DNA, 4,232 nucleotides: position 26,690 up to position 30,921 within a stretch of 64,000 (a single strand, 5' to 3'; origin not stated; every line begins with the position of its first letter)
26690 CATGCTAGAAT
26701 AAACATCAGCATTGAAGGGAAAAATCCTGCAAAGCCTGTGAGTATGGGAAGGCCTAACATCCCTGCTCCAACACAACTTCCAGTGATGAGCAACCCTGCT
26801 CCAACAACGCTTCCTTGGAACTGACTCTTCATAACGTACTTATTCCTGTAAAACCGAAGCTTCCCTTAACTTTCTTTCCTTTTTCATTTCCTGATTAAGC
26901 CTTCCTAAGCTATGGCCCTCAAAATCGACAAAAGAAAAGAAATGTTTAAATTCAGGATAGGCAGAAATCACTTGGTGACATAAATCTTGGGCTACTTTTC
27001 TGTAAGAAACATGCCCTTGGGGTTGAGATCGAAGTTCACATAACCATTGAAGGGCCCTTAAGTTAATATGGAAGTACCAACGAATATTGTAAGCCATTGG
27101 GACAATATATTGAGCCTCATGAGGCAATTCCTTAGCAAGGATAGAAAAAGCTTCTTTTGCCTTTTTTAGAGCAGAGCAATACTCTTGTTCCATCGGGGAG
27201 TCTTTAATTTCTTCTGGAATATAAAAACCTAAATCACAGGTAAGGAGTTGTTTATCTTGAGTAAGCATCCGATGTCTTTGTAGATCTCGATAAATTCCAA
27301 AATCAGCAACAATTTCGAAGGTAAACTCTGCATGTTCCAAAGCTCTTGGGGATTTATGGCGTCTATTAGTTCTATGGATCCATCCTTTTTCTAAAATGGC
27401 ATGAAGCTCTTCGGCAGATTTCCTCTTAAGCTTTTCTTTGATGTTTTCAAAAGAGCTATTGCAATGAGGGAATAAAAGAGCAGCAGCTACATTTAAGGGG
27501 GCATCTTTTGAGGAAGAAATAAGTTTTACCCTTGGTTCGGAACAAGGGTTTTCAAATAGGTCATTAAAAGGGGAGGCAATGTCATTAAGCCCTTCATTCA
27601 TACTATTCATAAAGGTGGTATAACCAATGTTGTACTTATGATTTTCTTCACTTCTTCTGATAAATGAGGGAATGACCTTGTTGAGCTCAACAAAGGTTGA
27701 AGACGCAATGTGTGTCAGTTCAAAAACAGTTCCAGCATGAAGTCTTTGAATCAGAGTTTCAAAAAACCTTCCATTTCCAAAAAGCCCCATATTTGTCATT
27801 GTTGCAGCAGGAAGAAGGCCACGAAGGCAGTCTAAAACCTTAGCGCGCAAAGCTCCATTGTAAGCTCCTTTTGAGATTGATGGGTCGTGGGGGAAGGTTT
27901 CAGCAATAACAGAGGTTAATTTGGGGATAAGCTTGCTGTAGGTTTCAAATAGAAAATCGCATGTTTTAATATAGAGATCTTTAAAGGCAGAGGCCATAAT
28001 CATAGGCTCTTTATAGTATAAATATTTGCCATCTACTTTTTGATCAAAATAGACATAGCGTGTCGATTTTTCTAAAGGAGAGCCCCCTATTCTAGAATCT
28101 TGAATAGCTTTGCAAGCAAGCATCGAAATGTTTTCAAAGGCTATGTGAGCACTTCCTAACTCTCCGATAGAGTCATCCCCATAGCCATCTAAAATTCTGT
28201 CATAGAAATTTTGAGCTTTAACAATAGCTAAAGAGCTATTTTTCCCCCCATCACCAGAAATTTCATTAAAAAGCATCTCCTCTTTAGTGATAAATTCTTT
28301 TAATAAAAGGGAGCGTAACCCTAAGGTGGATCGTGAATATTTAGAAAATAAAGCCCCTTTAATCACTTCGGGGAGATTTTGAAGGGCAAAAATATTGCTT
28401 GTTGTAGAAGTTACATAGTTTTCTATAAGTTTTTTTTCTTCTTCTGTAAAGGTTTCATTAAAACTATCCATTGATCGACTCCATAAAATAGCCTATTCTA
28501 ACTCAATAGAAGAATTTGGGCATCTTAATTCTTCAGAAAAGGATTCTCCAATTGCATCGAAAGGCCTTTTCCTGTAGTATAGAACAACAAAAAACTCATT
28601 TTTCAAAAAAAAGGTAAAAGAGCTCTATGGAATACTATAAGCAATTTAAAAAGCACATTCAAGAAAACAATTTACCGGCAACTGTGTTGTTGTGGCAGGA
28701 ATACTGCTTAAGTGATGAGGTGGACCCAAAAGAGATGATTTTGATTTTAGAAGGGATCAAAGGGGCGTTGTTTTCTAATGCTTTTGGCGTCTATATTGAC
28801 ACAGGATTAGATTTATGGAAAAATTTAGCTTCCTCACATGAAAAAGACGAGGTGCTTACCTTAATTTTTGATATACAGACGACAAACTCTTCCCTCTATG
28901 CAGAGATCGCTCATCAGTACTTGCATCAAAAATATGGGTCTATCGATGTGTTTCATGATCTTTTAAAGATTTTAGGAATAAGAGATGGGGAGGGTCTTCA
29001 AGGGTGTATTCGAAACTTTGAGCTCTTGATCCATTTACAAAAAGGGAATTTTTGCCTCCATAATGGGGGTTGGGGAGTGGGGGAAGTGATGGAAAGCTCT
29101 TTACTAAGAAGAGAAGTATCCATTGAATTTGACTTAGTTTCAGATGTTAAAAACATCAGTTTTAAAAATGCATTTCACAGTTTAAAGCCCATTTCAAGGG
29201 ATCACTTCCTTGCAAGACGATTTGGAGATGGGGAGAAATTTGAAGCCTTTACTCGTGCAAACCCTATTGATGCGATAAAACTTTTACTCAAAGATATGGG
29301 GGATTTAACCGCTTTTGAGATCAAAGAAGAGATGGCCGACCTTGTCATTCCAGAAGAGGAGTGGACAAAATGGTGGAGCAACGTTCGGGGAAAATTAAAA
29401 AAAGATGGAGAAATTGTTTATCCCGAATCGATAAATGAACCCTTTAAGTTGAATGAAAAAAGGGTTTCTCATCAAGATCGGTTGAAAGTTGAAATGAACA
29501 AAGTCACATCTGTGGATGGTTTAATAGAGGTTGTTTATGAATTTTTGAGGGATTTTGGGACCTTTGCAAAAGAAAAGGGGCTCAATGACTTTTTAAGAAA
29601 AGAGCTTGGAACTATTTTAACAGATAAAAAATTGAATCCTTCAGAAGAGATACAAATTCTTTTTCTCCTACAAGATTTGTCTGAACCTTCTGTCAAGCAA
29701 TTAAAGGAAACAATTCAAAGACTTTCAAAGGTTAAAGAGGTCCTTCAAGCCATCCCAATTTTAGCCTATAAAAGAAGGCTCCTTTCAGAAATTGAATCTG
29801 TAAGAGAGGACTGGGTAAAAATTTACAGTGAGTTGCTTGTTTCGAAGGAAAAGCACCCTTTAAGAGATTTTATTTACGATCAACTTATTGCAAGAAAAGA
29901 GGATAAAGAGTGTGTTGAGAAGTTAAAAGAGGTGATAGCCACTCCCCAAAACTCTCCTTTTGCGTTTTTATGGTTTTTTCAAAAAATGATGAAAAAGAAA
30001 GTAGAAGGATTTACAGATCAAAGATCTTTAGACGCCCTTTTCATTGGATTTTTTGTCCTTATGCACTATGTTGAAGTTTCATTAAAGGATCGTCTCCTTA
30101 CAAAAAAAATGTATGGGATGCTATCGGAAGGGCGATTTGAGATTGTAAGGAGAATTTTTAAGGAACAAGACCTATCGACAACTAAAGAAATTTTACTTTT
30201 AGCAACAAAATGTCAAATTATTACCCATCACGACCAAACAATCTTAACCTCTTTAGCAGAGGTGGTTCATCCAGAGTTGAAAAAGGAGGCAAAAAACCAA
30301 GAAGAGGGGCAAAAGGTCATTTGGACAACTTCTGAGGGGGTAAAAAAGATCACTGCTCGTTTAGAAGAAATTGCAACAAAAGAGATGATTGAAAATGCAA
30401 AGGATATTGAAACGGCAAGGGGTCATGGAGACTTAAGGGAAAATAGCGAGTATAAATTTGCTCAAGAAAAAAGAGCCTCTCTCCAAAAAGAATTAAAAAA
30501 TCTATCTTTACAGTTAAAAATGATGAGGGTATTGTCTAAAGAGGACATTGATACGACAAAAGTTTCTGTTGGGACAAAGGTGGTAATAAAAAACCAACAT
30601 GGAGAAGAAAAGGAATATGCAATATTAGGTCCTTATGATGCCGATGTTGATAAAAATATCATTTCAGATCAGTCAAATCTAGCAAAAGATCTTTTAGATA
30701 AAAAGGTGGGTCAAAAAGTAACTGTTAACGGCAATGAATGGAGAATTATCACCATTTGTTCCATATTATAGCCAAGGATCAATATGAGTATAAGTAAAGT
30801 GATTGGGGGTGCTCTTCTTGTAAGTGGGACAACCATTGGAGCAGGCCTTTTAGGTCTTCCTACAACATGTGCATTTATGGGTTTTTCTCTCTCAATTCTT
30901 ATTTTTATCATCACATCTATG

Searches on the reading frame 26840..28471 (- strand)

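Call 89: search_protein_families(library=ncbifam, proteins=[window:26840-28471:-], max_evalue=1e-10)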
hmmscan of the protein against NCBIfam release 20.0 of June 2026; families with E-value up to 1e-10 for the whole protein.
window:26840-28471:- (543 aa): 1 family
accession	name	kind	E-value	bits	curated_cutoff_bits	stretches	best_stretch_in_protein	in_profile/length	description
TIGR02170.1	thyX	equivalog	5e-17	62.1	87.9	0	427-511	128-210/211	FAD-dependent thymidylate synthase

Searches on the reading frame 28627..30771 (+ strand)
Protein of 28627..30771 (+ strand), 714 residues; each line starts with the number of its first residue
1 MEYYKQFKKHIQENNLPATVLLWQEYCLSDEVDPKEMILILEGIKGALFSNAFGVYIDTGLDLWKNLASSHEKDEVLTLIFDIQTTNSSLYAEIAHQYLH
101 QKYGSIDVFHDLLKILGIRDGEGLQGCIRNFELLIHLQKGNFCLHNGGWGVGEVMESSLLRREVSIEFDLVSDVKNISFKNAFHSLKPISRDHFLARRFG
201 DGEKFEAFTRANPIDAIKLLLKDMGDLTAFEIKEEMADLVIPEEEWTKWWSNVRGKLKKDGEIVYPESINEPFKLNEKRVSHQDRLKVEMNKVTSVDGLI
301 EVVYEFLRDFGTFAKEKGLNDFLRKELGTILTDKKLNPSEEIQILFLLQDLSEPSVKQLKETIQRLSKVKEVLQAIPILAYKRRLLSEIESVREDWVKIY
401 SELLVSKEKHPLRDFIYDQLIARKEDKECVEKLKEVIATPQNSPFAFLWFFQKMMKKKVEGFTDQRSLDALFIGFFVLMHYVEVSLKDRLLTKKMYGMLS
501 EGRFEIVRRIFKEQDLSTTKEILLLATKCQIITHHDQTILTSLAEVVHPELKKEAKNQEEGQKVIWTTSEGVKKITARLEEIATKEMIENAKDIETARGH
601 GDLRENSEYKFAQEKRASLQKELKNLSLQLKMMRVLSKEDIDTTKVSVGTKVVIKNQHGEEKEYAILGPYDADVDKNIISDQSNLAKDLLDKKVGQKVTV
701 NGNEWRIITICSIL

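Call 89: search_protein_families(library=ncbifam, proteins=[window:28627-30771:+], max_evalue=1e-10)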
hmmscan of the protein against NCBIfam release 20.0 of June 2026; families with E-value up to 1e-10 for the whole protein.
window:28627-30771:+ (714 aa): 10 families
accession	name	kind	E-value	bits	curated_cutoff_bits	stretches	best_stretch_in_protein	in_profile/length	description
NF004969.0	PRK06330.1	equivalog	9e-228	758.5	697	1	1-713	1-715/718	transcript cleavage factor/unknown domain fusion protein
NF011309.0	PRK14720.1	equivalog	4.8e-71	240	714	1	3-704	171-890/906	transcription elongation factor GreA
TIGR01462.1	greA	subfamily_domain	2.2e-38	131.7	139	1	566-705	1-141/151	transcription elongation factor GreA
NF001263.0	PRK00226.1-4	equivalog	7e-32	110.5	145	1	562-703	4-146/160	transcription elongation factor GreA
NF001261.0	PRK00226.1-2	equivalog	5.9e-26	91.2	167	1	566-701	5-141/157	transcription elongation factor GreA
NF001264.0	PRK00226.1-5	equivalog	3.6e-20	72.3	180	1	567-702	6-143/158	transcription elongation factor GreA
NF002506.1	PRK01885.1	equivalog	2.5e-19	69.5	188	1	567-702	5-140/156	transcription elongation factor GreB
TIGR01461.1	greB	equivalog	5.3e-18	65.2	171.05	1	567-704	5-142/156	transcription elongation factor GreB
NF001260.0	PRK00226.1-1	equivalog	3.2e-17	62.6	234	1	566-701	7-143/160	transcription elongation factor GreA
NF001262.0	PRK00226.1-3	equivalog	6.2e-12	45.5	161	1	562-699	4-143/165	transcription elongation factor GreA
